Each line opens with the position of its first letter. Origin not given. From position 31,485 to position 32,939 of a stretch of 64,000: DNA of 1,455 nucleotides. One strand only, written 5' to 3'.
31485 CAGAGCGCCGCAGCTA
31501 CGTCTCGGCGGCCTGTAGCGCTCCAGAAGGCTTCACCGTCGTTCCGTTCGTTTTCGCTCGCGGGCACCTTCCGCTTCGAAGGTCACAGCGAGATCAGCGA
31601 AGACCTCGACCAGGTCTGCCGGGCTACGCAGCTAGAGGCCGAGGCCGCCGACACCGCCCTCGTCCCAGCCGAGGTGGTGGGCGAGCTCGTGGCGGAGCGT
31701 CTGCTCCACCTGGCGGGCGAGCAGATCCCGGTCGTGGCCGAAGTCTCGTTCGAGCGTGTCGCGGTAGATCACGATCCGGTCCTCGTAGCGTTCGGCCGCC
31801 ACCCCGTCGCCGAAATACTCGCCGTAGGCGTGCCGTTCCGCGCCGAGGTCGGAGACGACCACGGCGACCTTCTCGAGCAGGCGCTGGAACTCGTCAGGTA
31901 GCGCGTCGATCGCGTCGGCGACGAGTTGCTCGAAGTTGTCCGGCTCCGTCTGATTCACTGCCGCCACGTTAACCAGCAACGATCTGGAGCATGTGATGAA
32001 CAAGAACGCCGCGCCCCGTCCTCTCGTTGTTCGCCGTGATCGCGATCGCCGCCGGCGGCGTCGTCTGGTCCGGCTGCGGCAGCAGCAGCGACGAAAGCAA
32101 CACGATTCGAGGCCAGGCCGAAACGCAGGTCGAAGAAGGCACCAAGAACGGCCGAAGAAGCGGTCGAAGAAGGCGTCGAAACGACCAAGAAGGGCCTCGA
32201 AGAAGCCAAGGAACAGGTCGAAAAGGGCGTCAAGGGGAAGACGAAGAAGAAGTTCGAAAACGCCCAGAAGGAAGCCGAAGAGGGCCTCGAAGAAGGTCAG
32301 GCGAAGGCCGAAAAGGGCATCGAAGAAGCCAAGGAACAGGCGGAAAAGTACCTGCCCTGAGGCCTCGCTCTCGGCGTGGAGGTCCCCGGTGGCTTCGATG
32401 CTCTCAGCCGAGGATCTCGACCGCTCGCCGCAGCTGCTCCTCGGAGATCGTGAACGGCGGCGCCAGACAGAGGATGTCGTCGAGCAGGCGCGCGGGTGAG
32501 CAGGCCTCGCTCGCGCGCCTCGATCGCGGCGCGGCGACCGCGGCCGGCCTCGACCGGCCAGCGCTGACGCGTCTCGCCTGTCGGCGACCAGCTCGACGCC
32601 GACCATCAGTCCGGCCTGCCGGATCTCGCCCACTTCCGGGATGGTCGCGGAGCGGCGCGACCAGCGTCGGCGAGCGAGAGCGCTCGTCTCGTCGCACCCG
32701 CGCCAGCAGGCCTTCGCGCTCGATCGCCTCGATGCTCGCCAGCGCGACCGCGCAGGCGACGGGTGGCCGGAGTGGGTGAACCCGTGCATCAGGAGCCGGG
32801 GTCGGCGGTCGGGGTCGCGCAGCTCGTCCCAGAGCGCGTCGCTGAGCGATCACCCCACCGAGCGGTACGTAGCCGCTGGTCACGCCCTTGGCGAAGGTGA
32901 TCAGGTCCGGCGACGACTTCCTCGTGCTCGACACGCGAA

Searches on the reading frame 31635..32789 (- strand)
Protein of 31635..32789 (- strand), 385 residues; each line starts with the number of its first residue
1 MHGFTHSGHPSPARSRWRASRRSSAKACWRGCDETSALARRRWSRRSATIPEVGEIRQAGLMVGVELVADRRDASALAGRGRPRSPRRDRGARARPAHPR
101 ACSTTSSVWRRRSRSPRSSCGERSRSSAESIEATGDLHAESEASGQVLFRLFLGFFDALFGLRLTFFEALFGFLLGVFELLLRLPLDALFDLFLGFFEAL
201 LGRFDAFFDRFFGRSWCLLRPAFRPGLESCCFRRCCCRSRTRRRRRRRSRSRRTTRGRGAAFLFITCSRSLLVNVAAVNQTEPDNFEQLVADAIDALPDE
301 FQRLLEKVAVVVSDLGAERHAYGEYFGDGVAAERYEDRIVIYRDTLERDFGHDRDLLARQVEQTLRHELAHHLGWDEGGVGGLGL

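Call 91: search_protein_families(library=pfam, proteins=[window:31635-32789:-], max_evalue=0.00001)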
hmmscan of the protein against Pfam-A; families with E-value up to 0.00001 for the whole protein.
window:31635-32789:- (385 aa): 1 family
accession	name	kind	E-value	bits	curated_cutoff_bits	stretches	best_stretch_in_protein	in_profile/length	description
PF06262.17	Zincin_1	-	2e-09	37.7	22.4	1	332-377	45-89/97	Zincin-like metallopeptidase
